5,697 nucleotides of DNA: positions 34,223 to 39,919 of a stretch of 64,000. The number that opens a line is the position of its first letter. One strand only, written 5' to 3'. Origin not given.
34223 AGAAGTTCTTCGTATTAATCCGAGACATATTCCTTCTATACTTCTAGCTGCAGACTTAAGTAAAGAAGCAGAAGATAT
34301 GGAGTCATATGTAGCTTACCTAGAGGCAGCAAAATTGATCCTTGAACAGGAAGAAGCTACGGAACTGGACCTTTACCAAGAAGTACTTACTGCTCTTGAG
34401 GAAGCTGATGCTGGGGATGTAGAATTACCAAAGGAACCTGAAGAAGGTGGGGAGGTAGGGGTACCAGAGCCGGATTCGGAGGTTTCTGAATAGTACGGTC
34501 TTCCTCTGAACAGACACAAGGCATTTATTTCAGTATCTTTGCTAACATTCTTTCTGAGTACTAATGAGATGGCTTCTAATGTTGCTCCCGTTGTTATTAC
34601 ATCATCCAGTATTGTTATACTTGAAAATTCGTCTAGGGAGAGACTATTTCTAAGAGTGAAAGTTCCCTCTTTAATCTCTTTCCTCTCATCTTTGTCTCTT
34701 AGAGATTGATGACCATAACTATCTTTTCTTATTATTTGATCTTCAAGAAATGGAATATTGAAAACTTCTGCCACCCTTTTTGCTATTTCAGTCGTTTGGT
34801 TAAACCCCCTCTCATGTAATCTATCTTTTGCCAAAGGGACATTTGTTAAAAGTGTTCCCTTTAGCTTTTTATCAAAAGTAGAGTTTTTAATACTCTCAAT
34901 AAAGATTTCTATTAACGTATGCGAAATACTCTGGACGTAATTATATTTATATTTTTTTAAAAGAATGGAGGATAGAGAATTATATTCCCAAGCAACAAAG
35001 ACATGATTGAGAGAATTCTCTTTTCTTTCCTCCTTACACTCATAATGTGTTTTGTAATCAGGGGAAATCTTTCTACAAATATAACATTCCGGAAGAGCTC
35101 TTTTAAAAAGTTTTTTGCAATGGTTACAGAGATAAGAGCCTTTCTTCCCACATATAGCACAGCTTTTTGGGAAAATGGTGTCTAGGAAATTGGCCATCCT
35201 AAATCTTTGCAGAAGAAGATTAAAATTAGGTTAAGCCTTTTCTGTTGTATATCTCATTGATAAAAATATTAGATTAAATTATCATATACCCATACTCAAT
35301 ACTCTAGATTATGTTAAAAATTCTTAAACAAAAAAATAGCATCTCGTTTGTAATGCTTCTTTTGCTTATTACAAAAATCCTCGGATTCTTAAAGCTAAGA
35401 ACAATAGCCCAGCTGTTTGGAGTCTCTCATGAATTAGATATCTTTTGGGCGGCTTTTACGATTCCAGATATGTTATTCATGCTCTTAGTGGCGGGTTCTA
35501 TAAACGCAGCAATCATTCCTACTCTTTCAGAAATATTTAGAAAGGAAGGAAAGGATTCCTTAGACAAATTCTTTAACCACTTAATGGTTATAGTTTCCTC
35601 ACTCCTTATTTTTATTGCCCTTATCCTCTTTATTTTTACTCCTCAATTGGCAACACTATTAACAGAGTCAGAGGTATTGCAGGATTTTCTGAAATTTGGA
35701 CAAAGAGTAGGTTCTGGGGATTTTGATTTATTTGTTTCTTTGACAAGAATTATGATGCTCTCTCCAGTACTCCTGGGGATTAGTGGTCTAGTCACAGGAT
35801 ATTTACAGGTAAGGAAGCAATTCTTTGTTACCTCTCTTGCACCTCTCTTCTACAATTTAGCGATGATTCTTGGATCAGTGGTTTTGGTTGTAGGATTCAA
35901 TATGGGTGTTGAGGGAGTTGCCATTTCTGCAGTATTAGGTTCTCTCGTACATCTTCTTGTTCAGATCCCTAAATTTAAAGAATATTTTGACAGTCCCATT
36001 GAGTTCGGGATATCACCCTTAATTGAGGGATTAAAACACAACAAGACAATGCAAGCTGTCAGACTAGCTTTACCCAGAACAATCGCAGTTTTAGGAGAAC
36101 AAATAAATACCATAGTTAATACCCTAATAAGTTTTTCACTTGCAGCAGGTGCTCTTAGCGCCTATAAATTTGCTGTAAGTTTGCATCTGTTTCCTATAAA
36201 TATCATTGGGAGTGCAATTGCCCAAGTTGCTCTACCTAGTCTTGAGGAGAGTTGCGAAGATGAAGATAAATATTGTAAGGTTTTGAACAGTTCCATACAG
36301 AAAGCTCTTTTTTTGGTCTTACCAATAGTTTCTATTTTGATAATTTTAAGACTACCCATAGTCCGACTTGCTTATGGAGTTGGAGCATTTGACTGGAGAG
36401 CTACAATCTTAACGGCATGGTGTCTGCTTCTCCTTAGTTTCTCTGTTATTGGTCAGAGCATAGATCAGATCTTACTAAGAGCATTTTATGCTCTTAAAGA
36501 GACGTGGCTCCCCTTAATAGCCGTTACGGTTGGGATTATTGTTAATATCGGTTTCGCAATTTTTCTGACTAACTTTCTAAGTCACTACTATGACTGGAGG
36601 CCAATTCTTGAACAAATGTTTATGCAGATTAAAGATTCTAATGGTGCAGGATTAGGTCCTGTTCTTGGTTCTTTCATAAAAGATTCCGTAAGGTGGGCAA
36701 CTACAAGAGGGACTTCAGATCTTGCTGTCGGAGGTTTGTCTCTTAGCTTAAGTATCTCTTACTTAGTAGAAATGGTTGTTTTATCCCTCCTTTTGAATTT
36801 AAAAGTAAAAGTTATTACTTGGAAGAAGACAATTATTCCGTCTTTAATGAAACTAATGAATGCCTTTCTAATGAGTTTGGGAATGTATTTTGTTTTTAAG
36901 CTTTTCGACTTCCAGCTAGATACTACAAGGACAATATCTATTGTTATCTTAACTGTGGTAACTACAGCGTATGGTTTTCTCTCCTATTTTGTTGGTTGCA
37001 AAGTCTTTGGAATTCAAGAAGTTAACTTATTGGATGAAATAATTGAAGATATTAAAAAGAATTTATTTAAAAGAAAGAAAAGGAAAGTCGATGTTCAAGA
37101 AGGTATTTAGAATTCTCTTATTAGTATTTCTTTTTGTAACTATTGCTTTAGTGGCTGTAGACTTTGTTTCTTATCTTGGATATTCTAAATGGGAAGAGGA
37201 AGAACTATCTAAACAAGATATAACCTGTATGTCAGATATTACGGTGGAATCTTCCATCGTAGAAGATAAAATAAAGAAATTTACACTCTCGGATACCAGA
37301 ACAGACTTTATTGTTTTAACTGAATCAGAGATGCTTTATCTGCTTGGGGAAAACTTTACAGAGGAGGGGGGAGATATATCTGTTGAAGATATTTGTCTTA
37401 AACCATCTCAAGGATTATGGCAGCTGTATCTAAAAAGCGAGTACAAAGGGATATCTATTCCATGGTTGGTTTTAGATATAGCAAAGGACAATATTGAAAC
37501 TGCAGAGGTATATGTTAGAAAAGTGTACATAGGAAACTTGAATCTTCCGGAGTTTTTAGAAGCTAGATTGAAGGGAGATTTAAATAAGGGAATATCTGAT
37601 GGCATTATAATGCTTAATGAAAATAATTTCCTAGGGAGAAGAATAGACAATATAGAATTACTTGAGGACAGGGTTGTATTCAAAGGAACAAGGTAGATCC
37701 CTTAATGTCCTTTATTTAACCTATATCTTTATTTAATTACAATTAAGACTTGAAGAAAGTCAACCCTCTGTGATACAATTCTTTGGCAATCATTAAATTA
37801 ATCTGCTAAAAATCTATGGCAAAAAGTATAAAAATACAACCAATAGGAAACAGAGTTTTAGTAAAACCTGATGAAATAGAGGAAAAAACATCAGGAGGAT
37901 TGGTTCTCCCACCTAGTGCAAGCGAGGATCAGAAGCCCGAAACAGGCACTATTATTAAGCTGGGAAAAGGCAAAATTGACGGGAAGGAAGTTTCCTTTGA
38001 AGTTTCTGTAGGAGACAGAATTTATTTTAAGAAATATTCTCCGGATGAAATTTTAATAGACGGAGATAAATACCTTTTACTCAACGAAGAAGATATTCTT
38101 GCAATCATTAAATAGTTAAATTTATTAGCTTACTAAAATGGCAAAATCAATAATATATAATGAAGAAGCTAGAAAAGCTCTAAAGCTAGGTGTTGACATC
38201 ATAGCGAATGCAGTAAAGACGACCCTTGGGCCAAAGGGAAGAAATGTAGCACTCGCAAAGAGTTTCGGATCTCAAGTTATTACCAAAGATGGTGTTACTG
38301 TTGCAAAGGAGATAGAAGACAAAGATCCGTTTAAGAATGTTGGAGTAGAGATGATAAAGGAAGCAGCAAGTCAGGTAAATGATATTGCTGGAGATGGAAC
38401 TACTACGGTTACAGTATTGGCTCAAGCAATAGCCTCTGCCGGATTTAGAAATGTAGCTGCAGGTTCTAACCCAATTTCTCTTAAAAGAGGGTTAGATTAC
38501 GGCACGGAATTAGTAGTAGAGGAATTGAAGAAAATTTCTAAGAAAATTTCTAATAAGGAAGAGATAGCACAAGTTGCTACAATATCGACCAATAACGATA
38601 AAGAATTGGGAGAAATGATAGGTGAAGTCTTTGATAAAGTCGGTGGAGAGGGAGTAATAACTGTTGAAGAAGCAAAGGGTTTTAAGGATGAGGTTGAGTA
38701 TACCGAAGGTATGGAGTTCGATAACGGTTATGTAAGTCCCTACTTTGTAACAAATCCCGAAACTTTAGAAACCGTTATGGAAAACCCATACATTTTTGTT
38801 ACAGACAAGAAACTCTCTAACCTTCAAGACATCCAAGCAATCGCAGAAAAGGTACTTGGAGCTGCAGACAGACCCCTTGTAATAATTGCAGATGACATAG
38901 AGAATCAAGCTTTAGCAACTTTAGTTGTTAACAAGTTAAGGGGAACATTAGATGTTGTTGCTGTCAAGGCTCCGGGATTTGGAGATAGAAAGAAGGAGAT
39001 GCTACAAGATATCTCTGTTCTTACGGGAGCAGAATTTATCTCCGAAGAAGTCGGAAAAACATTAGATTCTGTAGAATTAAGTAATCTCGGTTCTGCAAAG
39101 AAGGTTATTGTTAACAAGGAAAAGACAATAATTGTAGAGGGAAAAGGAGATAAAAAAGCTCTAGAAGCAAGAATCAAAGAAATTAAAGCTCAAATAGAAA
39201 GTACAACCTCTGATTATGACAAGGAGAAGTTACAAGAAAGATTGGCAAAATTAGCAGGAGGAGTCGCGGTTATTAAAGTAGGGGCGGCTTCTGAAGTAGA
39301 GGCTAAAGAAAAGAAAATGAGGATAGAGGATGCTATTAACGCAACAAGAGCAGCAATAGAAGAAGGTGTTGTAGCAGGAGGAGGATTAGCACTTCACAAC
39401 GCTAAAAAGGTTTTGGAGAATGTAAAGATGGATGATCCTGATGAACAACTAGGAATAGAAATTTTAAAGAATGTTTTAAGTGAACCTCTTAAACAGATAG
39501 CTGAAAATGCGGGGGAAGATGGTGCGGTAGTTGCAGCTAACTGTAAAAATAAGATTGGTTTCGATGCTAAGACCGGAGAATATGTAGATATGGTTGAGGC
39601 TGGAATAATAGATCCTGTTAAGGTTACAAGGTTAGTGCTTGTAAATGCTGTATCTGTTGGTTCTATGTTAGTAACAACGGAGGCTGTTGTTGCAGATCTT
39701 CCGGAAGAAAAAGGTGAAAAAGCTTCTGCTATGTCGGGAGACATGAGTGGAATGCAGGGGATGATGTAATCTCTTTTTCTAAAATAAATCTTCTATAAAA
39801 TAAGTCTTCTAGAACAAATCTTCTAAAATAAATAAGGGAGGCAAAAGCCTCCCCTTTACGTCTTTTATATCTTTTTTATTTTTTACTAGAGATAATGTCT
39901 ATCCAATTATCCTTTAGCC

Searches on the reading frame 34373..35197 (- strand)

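Call 42: search_protein_families(library=pfam, proteins=[window:34373-35197:-], max_evalue=0.0001)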
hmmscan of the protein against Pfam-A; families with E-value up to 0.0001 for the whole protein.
window:34373-35197:- (274 aa): 2 families
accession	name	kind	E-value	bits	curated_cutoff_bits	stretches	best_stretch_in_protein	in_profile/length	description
PF18912.6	DZR_2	-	3e-05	24.2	27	1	4-54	1-55/56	Double zinc ribbon domain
PF00156.33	Pribosyltran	-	9e-05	22.3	26.3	0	138-236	43-130/158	Phosphoribosyl transferase domain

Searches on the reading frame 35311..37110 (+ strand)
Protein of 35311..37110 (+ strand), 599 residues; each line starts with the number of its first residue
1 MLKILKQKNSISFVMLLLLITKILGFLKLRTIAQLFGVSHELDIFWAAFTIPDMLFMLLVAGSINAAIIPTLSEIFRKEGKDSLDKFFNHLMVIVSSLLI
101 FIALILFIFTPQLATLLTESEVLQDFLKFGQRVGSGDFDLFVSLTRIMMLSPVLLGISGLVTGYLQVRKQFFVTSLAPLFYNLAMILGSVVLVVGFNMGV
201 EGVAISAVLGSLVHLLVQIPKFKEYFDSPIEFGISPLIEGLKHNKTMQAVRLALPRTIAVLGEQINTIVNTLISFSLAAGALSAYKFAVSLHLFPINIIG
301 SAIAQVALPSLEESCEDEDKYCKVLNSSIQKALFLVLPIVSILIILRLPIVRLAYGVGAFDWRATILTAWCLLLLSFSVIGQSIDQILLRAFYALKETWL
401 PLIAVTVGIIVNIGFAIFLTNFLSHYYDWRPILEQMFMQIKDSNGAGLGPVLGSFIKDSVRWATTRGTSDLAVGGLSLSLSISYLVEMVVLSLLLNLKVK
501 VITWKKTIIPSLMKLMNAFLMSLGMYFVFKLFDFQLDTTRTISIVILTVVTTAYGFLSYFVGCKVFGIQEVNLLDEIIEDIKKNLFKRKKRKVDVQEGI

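Call 42: search_protein_families(library=pfam, proteins=[window:35311-37110:+], max_evalue=0.0001)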
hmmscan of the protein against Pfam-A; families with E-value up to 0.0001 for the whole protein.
window:35311-37110:+ (599 aa): 2 families
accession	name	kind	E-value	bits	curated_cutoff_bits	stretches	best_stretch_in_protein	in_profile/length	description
PF03023.19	MurJ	-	1.7e-62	212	27.4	1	32-426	1-378/451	Lipid II flippase MurJ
PF13440.11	Polysacc_synt_3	-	9e-10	38.7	23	1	142-356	82-285/293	Polysaccharide biosynthesis protein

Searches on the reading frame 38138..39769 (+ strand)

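Call 42: search_protein_families(library=pfam, proteins=[window:38138-39769:+], max_evalue=0.0001)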
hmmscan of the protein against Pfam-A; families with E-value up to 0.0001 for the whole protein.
window:38138-39769:+ (543 aa): 1 family
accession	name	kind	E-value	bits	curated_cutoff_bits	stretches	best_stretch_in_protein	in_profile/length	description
PF00118.29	Cpn60_TCP1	-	1.7e-68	232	34.3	2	22-228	1-212/490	TCP-1/cpn60 chaperonin family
